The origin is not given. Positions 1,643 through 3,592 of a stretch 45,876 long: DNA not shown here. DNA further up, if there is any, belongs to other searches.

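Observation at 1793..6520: Tandem paralogous 785-aa proteins fusing a degenerate radical-SAM-like barrel, a conserved Cys/His cluster, an unknown beta domain and a GT2 glycosyltransferase domain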

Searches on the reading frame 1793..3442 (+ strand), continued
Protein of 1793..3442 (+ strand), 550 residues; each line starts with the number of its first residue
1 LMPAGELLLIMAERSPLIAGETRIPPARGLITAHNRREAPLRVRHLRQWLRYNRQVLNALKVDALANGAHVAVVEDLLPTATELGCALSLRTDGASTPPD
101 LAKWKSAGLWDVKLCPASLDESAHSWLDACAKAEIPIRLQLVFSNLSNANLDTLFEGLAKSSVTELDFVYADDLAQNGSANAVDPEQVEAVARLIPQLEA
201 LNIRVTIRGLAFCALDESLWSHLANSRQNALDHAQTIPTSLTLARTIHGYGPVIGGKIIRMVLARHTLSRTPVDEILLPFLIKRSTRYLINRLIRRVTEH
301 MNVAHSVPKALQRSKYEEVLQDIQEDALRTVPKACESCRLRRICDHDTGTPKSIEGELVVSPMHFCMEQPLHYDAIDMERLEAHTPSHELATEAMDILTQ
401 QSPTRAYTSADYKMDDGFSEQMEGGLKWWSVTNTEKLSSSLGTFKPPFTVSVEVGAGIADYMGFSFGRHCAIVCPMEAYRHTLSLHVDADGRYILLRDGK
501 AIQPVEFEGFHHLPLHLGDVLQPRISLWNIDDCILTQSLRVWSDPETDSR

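Call 52: search_protein_families(library=pfam, proteins=[P0191, P0195, P0199, P0202, P0187, P0214, P0219, P0226, P0239, P0252], max_evalue=0.001)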
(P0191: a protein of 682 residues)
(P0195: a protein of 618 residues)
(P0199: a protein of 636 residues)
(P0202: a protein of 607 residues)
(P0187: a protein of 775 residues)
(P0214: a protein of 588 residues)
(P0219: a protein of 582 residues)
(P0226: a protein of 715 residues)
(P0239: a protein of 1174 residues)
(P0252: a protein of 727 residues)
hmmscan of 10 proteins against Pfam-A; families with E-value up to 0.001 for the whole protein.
P0191 (682 aa): 1 family
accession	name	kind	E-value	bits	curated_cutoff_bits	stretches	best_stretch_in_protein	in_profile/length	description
PF13641.12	Glyco_tranf_2_3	-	6.1e-07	30.1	27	1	454-628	3-140/230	Glycosyltransferase like family 2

P0195 (618 aa): 2 families
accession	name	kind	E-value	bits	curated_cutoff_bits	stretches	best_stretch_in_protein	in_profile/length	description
PF13641.12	Glyco_tranf_2_3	-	3.5e-10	40.7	27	1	389-567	3-174/230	Glycosyltransferase like family 2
PF00535.33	Glycos_transf_2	-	7.2e-06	26.5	23.3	1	390-511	1-115/168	Glycosyl transferase family 2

P0199 (636 aa): 2 families
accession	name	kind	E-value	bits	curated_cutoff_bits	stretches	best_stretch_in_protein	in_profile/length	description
PF13641.12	Glyco_tranf_2_3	-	7.2e-07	29.9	27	1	408-515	3-109/230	Glycosyltransferase like family 2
PF00535.33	Glycos_transf_2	-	8.5e-05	23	23.3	1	409-538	1-124/168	Glycosyl transferase family 2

P0202 (607 aa): 2 families
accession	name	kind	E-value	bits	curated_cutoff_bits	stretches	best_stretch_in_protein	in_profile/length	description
PF13641.12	Glyco_tranf_2_3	-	1.1e-07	32.5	27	1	379-486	3-109/230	Glycosyltransferase like family 2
PF00535.33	Glycos_transf_2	-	2.1e-06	28.2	23.3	1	380-530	1-141/168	Glycosyl transferase family 2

P0187 (775 aa): 1 family
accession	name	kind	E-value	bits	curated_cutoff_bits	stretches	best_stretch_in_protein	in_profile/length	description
PF13641.12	Glyco_tranf_2_3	-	0.00031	21.3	27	1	546-695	3-144/230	Glycosyltransferase like family 2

P0214 (588 aa): 1 family
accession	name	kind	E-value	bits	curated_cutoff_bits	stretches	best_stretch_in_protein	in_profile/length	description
PF04055.27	Radical_SAM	-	2.2e-18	67.4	29.5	1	252-406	3-165/166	Radical SAM superfamily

P0219 (582 aa): 1 family
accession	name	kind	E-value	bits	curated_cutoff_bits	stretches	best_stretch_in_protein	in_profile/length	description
PF04055.27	Radical_SAM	-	3.1e-16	60.4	29.5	1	246-379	3-142/166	Radical SAM superfamily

P0226 (715 aa): 1 family
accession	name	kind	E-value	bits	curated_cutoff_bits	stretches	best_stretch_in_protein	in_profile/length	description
PF04055.27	Radical_SAM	-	3.1e-19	70.2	29.5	1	382-534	7-166/166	Radical SAM superfamily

P0239 (1174 aa): 1 family
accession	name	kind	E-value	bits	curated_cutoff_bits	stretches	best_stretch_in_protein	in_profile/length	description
PF13692.12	Glyco_trans_1_4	-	4.8e-08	33.8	27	1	217-351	2-125/142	Glycosyl transferases group 1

P0252 (727 aa): 1 family
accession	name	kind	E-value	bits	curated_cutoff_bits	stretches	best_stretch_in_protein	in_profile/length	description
PF04055.27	Radical_SAM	-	1.4e-16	61.5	29.5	1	13-166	3-162/166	Radical SAM superfamily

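Call 55: find_homologous_proteins(query=P0252)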
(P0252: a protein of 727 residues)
Query P0252 (727 aa): 115 proteins with E <= 0.001 among 7350 candidates.
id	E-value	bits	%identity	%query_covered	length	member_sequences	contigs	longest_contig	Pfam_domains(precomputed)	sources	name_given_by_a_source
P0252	0.0e+0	1731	100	100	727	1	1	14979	PF04055.28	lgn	-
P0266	2.1e-206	705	46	98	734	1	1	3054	PF13641.13,PF04055.28,PF00535.33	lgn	-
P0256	6.4e-188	644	42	99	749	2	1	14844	PF04055.28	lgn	-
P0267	1.3e-71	260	39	46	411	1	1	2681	PF04055.28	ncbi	-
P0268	4.5e-48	182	34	45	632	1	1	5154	PF13632.13,PF13641.13,PF04055.28,PF00535.33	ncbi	-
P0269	5.0e-44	169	33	47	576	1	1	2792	PF13632.13,PF13641.13,PF04055.28,PF00535.33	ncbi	-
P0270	1.8e-30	124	31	45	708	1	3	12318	PF10111.15,PF13641.13,PF04055.28,PF00535.33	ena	-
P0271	5.6e-28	115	26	25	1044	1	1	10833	PF04055.28,PF13353.12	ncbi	-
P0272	1.9e-27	114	36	14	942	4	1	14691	PF04055.28,PF13353.12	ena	-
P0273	7.4e-27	112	28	44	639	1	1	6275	PF10111.15,PF13641.13,PF04055.28,PF00535.33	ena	-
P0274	9.4e-27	111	37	25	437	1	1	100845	PF13641.13,PF04055.28,PF00535.33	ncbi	-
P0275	5.9e-26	109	25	43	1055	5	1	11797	PF04055.28,PF13353.12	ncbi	-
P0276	1.1e-24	104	23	42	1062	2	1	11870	PF04055.28,PF13353.12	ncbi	-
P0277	1.3e-24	104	27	46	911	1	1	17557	PF04055.28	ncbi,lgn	-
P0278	4.6e-24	103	27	44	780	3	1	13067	PF10111.15,PF13641.13,PF04055.28,PF00535.33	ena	-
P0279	3.9e-23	99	27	44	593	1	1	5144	PF04055.28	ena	-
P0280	6.6e-22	95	27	45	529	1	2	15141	PF04055.28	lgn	-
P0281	1.2e-21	95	27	44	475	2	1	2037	PF13641.13,PF04055.28,PF00535.33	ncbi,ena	-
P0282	2.8e-20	90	24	48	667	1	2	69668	PF10111.15,PF13641.13,PF04055.28,PF00535.33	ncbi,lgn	-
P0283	9.3e-19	85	25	44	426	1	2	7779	PF04055.28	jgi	jgi:organic radical activating enzyme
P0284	1.2e-18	85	25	44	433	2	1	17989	PF04055.28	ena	-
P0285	3.0e-18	83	27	43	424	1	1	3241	PF04055.28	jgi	jgi:pyrroloquinoline quinone biosynthesis protein E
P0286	8.4e-18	82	27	44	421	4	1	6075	PF04055.28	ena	-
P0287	9.4e-18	82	21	43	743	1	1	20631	PF04055.28,PF13353.12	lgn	-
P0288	8.4e-17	78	28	44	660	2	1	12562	PF10111.15,PF13641.13,PF04055.28,PF00535.33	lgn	-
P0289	1.9e-16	77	33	18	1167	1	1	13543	PF13632.13,PF13641.13,PF13186.12,PF04055.28,PF13353.12,PF00535.33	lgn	-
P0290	2.5e-16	77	25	44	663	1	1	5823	PF10111.15,PF13641.13,PF04055.28,PF00535.33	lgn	-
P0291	3.8e-16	76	27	20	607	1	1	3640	PF04055.28,PF13353.12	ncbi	-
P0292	6.5e-16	76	25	43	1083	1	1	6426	PF04055.28,PF00208.28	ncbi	ncbi:MAG: MoaA/NifB/PqqE/SkfB family radical SAM enzyme/glutamate dehydrogenase/leucine dehydrogenas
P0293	6.9e-16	75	26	43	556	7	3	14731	PF04055.28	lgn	-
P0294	2.7e-15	74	25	45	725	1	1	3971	PF10111.15,PF13506.14,PF13641.13,PF04055.28,PF00535.33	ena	-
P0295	2.2e-14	70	27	32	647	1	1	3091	PF04055.28,PF13353.12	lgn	-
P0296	1.3e-13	68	30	28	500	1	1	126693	PF13186.12,PF04055.28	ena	-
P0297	4.5e-13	66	30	31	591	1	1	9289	PF04055.28,PF14890.12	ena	-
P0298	1.1e-12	65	25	44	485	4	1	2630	PF13186.12,PF04055.28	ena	-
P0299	2.0e-12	64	27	44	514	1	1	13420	PF13186.12,PF04055.28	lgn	-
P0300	2.5e-12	64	25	44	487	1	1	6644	PF13186.12,PF04055.28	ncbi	-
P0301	5.5e-12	63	27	43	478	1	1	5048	PF13186.12,PF04055.28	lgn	-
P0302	7.2e-12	62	31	27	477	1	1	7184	PF13186.12,PF04055.28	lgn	-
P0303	8.0e-12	62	25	42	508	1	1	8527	PF13186.12,PF04055.28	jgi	jgi:radical SAM protein with 4Fe4S-binding SPASM domain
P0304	9.4e-12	62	25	44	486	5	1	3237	PF13186.12,PF04055.28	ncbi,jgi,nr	ncbi:MAG: radical SAM protein [Myxococcota bacterium]|jgi:radical SAM protein with 4Fe4S-binding SPA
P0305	9.8e-12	62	24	43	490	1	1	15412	PF04055.28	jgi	jgi:radical SAM protein with 4Fe4S-binding SPASM domain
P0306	1.5e-11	61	26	42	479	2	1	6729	PF13186.12,PF04055.28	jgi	jgi:radical SAM protein with 4Fe4S-binding SPASM domain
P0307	2.8e-11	60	32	22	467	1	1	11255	PF13186.12,PF04055.28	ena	-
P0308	9.2e-11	59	32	21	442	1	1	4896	PF13186.12,PF04055.28,PF13353.12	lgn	-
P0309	1.6e-10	58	25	42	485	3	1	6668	PF13186.12,PF04055.28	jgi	-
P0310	1.9e-10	57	30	22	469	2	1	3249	PF13186.12,PF04055.28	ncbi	-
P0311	2.7e-10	57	34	20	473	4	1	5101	PF13186.12,PF04055.28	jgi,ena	-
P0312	3.3e-10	57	29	28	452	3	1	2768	PF13186.12,PF04055.28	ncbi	-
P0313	4.8e-10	56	32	20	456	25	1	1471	PF13186.12,PF04055.28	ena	-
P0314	7.5e-10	56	31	21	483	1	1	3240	PF13186.12,PF04055.28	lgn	-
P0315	8.1e-10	55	28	28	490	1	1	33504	PF13186.12,PF04055.28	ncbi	-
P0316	1.0e-9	55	30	20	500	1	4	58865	PF13186.12,PF04055.28,PF13353.12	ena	-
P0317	1.9e-9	54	28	28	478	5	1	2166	PF13186.12,PF04055.28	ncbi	-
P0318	2.5e-9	54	22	43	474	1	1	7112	PF13186.12,PF04055.28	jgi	-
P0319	2.8e-9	54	24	42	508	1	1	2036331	PF13186.12,PF04055.28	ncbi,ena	-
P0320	4.0e-9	53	33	20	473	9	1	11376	PF13186.12,PF04055.28,PF13353.12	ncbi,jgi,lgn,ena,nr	ncbi:MAG: radical SAM protein [Gammaproteobacteria bacterium]|nr:MAG: radical SAM protein [Gammaprot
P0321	5.4e-9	53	36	16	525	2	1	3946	PF23545.2,PF04055.28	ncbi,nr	ncbi:MAG: radical SAM protein [Deltaproteobacteria bacterium]|nr:MAG: radical SAM protein [Deltaprot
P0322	5.9e-9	53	33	22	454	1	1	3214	PF23545.2,PF04055.28,PF13353.12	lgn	-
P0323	6.1e-9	53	27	29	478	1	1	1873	PF13186.12,PF04055.28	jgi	jgi:radical SAM protein with 4Fe4S-binding SPASM domain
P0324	9.7e-9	52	29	29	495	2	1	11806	PF13186.12,PF04055.28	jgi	jgi:radical SAM protein with 4Fe4S-binding SPASM domain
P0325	1.2e-8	52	37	14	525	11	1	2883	PF23545.2,PF04055.28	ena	-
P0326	1.4e-8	51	31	19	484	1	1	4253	PF13186.12,PF04055.28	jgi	jgi:radical SAM protein with 4Fe4S-binding SPASM domain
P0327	1.4e-8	51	33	19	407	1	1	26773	PF13186.12,PF04055.28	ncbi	ncbi:MAG: radical SAM protein [Candidatus Micrarchaeota archaeon]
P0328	1.6e-8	51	24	42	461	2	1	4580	PF13186.12,PF04055.28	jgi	jgi:radical SAM protein with 4Fe4S-binding SPASM domain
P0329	1.6e-8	51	31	21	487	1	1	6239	PF13186.12,PF04055.28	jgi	jgi:radical SAM protein with 4Fe4S-binding SPASM domain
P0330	2.2e-8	51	26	23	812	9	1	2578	PF20508.4,PF04055.28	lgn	-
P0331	2.4e-8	51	33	22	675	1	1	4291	PF23545.2,PF04055.28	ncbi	-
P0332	2.4e-8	51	23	44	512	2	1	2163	PF13186.12,PF04055.28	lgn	-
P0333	2.5e-8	50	24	42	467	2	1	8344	PF13186.12,PF04055.28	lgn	-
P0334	2.6e-8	50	23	43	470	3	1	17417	PF13186.12,PF04055.28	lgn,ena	-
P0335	3.7e-8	50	23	42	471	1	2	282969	PF13186.12,PF04055.28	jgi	jgi:radical SAM protein with 4Fe4S-binding SPASM domain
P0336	6.6e-8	49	21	42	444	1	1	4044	PF13186.12,PF04055.28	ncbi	-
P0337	1.0e-7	48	22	44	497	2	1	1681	PF13186.12,PF04055.28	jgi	jgi:radical SAM protein with 4Fe4S-binding SPASM domain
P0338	1.2e-7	48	25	42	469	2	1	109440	PF13186.12,PF04055.28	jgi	jgi:radical SAM protein with 4Fe4S-binding SPASM domain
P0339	1.3e-7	48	26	42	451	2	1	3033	PF13186.12,PF04055.28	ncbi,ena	-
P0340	2.3e-7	47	28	24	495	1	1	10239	PF13186.12,PF04055.28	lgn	-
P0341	2.3e-7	47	28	21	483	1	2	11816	PF13186.12,PF04055.28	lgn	-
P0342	2.7e-7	47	23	42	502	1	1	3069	PF13186.12,PF04055.28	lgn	-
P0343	4.1e-7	46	30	22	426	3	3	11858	PF13186.12,PF04055.28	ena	-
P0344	4.2e-7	46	26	23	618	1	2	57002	PF04055.28,PF13353.12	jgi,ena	-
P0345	4.5e-7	46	27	25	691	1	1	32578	PF23545.2,PF04055.28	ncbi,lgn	-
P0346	5.7e-7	46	23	41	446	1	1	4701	PF13186.12,PF04055.28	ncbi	-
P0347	7.0e-7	46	27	24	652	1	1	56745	PF23545.2,PF04055.28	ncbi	-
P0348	7.7e-7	46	29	23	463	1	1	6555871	PF13186.12,PF04055.28,PF13353.12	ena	-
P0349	8.6e-7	45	28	21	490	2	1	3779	PF23545.2,PF04055.28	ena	-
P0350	9.4e-7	45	31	20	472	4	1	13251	PF13186.12,PF04055.28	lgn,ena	-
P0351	9.7e-7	45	25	42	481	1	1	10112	PF13186.12,PF04055.28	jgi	jgi:radical SAM protein with 4Fe4S-binding SPASM domain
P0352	1.4e-6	45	27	21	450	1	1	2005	PF13186.12,PF04055.28,PF13353.12,PF05402.19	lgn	-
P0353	1.4e-6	45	32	21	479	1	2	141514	PF13186.12,PF04055.28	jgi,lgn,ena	-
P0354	1.4e-6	45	28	25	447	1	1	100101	PF13186.12,PF04055.28,PF05402.19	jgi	jgi:radical SAM protein with 4Fe4S-binding SPASM domain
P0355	1.5e-6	45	28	21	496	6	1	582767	PF13186.12,PF04055.28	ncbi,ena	-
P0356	2.3e-6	44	26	29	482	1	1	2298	PF13186.12,PF04055.28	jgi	jgi:radical SAM protein with 4Fe4S-binding SPASM domain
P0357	3.9e-6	43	29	21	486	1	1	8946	PF13186.12,PF04055.28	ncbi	-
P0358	4.7e-6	43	27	24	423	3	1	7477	PF13186.12,PF04055.28,PF13353.12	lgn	-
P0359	5.1e-6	43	28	28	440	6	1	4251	PF13186.12,PF04055.28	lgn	-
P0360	5.8e-6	43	28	24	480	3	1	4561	PF23545.2,PF04055.28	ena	-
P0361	6.5e-6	42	26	31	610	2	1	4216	PF04055.28,PF13353.12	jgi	-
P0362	7.0e-6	42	23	44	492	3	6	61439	PF13186.12,PF04055.28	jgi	-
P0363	8.9e-6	42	32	21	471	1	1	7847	PF04055.28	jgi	jgi:7,8-dihydro-6-hydroxymethylpterin dimethyltransferase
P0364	1.2e-5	42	34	15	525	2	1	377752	PF23545.2,PF04055.28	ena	-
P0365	1.4e-5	41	31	23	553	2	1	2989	PF23545.2,PF04055.28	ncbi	ncbi:MAG: tetraether lipid synthase Tes [Planctomycetota bacterium]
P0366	1.7e-5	41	31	17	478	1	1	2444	PF13186.12,PF04055.28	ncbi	-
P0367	2.8e-5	40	26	25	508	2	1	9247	PF13186.12,PF04055.28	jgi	jgi:radical SAM protein with 4Fe4S-binding SPASM domain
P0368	2.8e-5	40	30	24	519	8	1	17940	PF23545.2,PF04055.28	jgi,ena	-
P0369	4.4e-5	40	28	24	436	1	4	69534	PF04055.28,PF05402.19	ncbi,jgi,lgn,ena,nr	ncbi:MAG: PqqD family peptide modification chaperone [Peptococcaceae bacterium]|nr:PqqD family pepti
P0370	5.9e-5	39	25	42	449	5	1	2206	PF13186.12,PF04055.28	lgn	-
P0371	7.5e-5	39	23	42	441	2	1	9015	PF13186.12,PF04055.28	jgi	jgi:radical SAM protein with 4Fe4S-binding SPASM domain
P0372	8.6e-5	39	27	21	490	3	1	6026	PF23545.2,PF04055.28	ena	-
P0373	1.6e-4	38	25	26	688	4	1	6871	PF23545.2,PF04055.28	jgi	-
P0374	2.1e-4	38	27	20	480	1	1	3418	PF13186.12,PF04055.28,PF13353.12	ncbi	-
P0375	2.5e-4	37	36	15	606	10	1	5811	PF23545.2,PF04055.28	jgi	-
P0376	2.9e-4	37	33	14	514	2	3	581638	PF23545.2,PF04055.28,PF13353.12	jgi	-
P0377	4.2e-4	37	30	21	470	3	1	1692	PF04055.28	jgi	jgi:hypothetical protein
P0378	4.9e-4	36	31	14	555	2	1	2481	PF04055.28,PF13353.12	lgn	-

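Call 56: find_encoding_contigs(protein=P0252, flank=8000, max_places=1)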
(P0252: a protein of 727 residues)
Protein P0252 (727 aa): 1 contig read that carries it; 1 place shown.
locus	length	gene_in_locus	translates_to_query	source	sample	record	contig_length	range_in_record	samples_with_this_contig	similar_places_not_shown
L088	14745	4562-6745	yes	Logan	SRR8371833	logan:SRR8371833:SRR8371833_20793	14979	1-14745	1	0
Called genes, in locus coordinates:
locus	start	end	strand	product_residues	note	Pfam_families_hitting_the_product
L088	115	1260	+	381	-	-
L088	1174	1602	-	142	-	-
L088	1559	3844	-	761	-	PF01751:Toprim, PF01131:Topoisom_bac, PF01396:Zn_ribbon_Top1 (weak), PF13408:Zn_ribbon_recom (faint), PF01396:Zn_ribbon_Top1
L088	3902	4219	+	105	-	-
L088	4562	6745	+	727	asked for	PF04055:Radical_SAM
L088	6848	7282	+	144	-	-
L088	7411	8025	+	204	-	-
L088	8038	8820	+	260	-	PF26809:Phage_T4_gp13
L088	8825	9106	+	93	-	-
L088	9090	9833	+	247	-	-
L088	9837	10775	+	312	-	PF16724:T4-gp15_tss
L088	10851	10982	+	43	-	-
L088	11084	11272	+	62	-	-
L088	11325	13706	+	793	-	PF22671:Gp18_domIII_N (faint), PF04984:Phage_sheath_1, PF17482:Phage_sheath_1C (weak)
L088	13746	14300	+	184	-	PF06841:Phage_T4_gp19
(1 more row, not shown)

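Call 57: find_encoding_contigs(protein=P0256, flank=8000, max_places=1)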
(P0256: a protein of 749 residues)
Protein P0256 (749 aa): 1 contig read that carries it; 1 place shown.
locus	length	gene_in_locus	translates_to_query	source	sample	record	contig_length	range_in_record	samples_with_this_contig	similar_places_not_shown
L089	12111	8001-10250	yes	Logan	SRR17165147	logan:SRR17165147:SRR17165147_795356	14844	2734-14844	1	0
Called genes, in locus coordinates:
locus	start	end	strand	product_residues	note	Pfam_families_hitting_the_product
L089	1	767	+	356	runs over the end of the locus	PF01368:DHH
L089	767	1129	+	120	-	-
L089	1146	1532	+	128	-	-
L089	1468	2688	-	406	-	PF00535:Glycos_transf_2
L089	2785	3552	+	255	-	-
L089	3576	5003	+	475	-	-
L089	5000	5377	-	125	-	-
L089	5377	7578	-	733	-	PF01751:Toprim, PF01131:Topoisom_bac, PF01396:Zn_ribbon_Top1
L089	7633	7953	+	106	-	-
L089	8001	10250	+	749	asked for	PF04055:Radical_SAM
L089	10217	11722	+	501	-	PF04851:ResIII (weak), PF13307:Helicase_C_2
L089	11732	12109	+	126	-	?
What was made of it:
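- Closest known: Intact-motif rSAM-β-sandwich-GT2 fusions on T4-like phage contigs. Different: They are encoded beside phage tail, sheath and topoisomerase genes (calls 56, 57).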
